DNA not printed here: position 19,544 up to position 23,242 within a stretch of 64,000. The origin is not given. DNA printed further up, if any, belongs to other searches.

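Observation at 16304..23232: Tandem duplication of a about 3.3-kb giant Kelch beta-propeller / Myxococcus Cys-rich-repeat lipoprotein gene including its leader region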

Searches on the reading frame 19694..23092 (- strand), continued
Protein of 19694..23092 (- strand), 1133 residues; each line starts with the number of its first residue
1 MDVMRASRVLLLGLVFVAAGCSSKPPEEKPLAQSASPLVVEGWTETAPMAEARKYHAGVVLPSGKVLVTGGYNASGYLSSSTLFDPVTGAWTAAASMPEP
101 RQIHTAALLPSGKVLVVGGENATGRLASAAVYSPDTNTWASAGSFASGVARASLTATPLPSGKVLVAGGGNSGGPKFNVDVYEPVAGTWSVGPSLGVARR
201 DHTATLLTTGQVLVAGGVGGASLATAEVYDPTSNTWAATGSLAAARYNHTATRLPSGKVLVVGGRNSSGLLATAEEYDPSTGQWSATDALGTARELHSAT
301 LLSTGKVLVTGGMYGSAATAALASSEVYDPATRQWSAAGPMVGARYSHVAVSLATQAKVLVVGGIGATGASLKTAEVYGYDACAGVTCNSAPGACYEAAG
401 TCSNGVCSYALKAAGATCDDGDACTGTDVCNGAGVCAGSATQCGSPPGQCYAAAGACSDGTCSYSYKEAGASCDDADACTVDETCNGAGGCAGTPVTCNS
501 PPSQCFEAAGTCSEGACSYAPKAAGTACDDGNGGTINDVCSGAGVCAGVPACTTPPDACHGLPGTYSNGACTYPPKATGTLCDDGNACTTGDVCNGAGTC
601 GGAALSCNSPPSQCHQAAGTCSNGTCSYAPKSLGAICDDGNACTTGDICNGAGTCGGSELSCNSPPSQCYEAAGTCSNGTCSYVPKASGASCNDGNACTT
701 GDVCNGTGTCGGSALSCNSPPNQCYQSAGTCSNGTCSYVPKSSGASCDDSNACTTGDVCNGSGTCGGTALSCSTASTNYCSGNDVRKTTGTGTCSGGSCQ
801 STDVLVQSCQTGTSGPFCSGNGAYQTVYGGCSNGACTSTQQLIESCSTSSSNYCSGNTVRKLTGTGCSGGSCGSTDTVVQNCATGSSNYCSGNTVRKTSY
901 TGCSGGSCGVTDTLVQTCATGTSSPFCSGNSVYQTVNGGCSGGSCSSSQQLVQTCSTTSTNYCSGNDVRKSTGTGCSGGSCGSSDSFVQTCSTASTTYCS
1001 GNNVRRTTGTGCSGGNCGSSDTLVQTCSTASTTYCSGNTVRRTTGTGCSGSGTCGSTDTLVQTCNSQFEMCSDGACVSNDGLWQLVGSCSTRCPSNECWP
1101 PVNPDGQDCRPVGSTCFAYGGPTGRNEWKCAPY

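Call 30: find_encoding_contigs(protein=P0007, flank=10000, max_places=4)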
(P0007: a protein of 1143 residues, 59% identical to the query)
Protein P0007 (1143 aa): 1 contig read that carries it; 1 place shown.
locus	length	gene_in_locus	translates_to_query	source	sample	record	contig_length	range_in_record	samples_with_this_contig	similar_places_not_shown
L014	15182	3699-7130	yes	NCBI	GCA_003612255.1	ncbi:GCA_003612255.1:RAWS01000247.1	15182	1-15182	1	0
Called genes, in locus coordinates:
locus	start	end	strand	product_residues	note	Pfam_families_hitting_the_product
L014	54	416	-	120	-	-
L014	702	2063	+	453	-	PF12388:Peptidase_M57, PF03815:LCCL, PF08642:Rxt3 (weak)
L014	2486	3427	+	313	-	-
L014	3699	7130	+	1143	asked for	PF24681:Kelch_KLHDC2_KLHL20_DRC7, PF24981:Beta-prop_ATRN-LZTR1, PF25210:Kelch_FKB95, PF13964:Beta-prop_Calicin, PF24681:Kelch_KLHDC2_KLHL20_DRC7, PF01344:Kelch_1 (weak), PF13418:Beta-prop_TYW4, PF13415:Beta-prop_FBX42, +4 more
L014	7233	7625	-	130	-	-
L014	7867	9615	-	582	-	-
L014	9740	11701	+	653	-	PF00005:ABC_tran, PF02463:SMC_N (faint), PF13555:AAA_29 (faint), PF00006:ATP-synt_ab (faint), PF03193:RsgA_GTPase (faint), PF12848:ABC_tran_Xtn, PF00005:ABC_tran, PF16326:ABC_tran_CTD, +2 more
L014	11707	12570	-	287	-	-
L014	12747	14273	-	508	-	PF02102:Peptidase_M35, PF14521:Aspzincin_M35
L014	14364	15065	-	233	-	PF13453:Zn_ribbon_TFIIB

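Call 31: find_encoding_contigs(protein=P0020, flank=10000, max_places=3)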
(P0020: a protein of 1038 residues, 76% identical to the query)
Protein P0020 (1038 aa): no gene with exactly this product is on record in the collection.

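Call 78: find_encoding_contigs(protein=P0029, flank=8000, max_places=2)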
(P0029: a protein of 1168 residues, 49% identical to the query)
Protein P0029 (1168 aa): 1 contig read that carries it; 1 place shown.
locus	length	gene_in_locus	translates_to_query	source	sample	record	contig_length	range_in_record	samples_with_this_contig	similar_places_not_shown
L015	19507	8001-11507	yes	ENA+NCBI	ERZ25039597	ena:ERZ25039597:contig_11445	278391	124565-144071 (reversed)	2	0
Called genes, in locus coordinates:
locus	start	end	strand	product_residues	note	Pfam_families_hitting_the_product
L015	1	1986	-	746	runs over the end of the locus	PF01757:Acyl_transf_3, PF13692:Glyco_trans_1_4, PF00534:Glycos_transf_1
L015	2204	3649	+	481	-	-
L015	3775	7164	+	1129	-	PF13415:Beta-prop_FBX42 (weak), PF24681:Kelch_KLHDC2_KLHL20_DRC7, PF24681:Kelch_KLHDC2_KLHL20_DRC7, PF24981:Beta-prop_ATRN-LZTR1, PF13418:Beta-prop_TYW4 (weak), PF24981:Beta-prop_ATRN-LZTR1, PF24681:Kelch_KLHDC2_KLHL20_DRC7, PF13418:Beta-prop_TYW4, +9 more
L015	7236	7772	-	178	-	-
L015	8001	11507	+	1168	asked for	PF24681:Kelch_KLHDC2_KLHL20_DRC7, PF24981:Beta-prop_ATRN-LZTR1, PF13415:Beta-prop_FBX42, PF25210:Kelch_FKB95, PF01344:Kelch_1, PF13415:Beta-prop_FBX42, PF13418:Beta-prop_TYW4, PF24681:Kelch_KLHDC2_KLHL20_DRC7, +5 more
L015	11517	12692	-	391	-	PF13439:Glyco_transf_4, PF00534:Glycos_transf_1, PF13692:Glyco_trans_1_4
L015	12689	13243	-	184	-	PF00132:Hexapep (weak)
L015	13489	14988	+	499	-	PF00072:Response_reg, PF00158:Sigma54_activat, PF14532:Sigma54_activ_2, PF00004:AAA (weak), PF07728:AAA_5, PF25601:AAA_lid_14, PF02954:HTH_8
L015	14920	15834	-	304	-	PF25087:GMPPB_C (weak), PF00132:Hexapep (weak)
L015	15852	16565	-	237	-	PF02397:Bac_transf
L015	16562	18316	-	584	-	-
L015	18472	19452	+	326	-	PF02563:Poly_export, PF10531:SLBB, PF22461:SLBB_2, PF10531:SLBB (weak), PF22461:SLBB_2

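Call 79: find_encoding_contigs(protein=P0019, flank=8000, max_places=2)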
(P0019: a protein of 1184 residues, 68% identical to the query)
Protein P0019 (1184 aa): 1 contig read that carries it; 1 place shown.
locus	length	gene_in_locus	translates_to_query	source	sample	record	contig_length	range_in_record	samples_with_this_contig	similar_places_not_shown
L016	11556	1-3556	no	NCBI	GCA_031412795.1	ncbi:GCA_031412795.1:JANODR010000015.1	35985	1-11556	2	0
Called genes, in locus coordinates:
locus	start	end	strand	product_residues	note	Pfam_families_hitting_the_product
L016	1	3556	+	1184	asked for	PF01344:Kelch_1 (weak), PF24681:Kelch_KLHDC2_KLHL20_DRC7, PF24981:Beta-prop_ATRN-LZTR1, PF13415:Beta-prop_FBX42 (weak), PF01344:Kelch_1 (weak), PF13418:Beta-prop_TYW4, PF24681:Kelch_KLHDC2_KLHL20_DRC7, PF01344:Kelch_1 (weak), +5 more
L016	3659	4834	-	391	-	PF13439:Glyco_transf_4, PF00534:Glycos_transf_1, PF13692:Glyco_trans_1_4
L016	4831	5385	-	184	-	PF14602:Hexapep_2 (faint), PF00132:Hexapep (weak)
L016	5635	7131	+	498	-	PF00072:Response_reg, PF00158:Sigma54_activat, PF14532:Sigma54_activ_2, PF00004:AAA (weak), PF07728:AAA_5 (weak), PF25601:AAA_lid_14, PF02954:HTH_8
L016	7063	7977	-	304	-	PF00132:Hexapep (faint), PF25087:GMPPB_C (weak)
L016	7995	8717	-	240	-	PF02397:Bac_transf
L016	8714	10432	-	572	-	-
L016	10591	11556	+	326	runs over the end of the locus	PF02563:Poly_export, PF10531:SLBB (weak), PF22461:SLBB_2, PF10531:SLBB (weak), PF22461:SLBB_2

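Call 80: find_encoding_contigs(protein=P0034, flank=8000, max_places=2)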
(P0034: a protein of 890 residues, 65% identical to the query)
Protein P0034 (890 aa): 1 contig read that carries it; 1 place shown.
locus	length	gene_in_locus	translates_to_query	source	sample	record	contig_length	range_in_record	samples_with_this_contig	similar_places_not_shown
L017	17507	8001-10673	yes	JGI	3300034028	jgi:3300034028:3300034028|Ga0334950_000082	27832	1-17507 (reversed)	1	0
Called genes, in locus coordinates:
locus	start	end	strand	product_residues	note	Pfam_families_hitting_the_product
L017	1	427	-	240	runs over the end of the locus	PF20772:TACO1_YebC_N, PF01709:Transcrip_reg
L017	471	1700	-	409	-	PF04116:FA_hydroxylase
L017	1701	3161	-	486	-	PF23545:Zn_ribbon_HMPTM, PF04055:Radical_SAM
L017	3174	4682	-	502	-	PF00069:Pkinase, PF07714:PK_Tyr_Ser-Thr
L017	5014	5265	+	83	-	PF15428:Imm26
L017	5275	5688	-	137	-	-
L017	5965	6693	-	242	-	-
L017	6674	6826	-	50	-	-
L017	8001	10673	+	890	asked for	PF01344:Kelch_1, PF24681:Kelch_KLHDC2_KLHL20_DRC7, PF24981:Beta-prop_ATRN-LZTR1, PF13964:Beta-prop_Calicin, PF24681:Kelch_KLHDC2_KLHL20_DRC7, PF13415:Beta-prop_FBX42, PF13418:Beta-prop_TYW4, PF13415:Beta-prop_FBX42, +10 more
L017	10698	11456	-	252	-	-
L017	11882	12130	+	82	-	-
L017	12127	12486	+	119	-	PF24722:DUF7674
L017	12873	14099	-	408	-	PF17897:VCPO_N (faint), PF01569:PAP2 (weak), PF22778:VCPO_2nd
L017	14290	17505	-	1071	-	PF01590:GAF, PF13185:GAF_2, PF13492:GAF_3, PF02518:HATPase_c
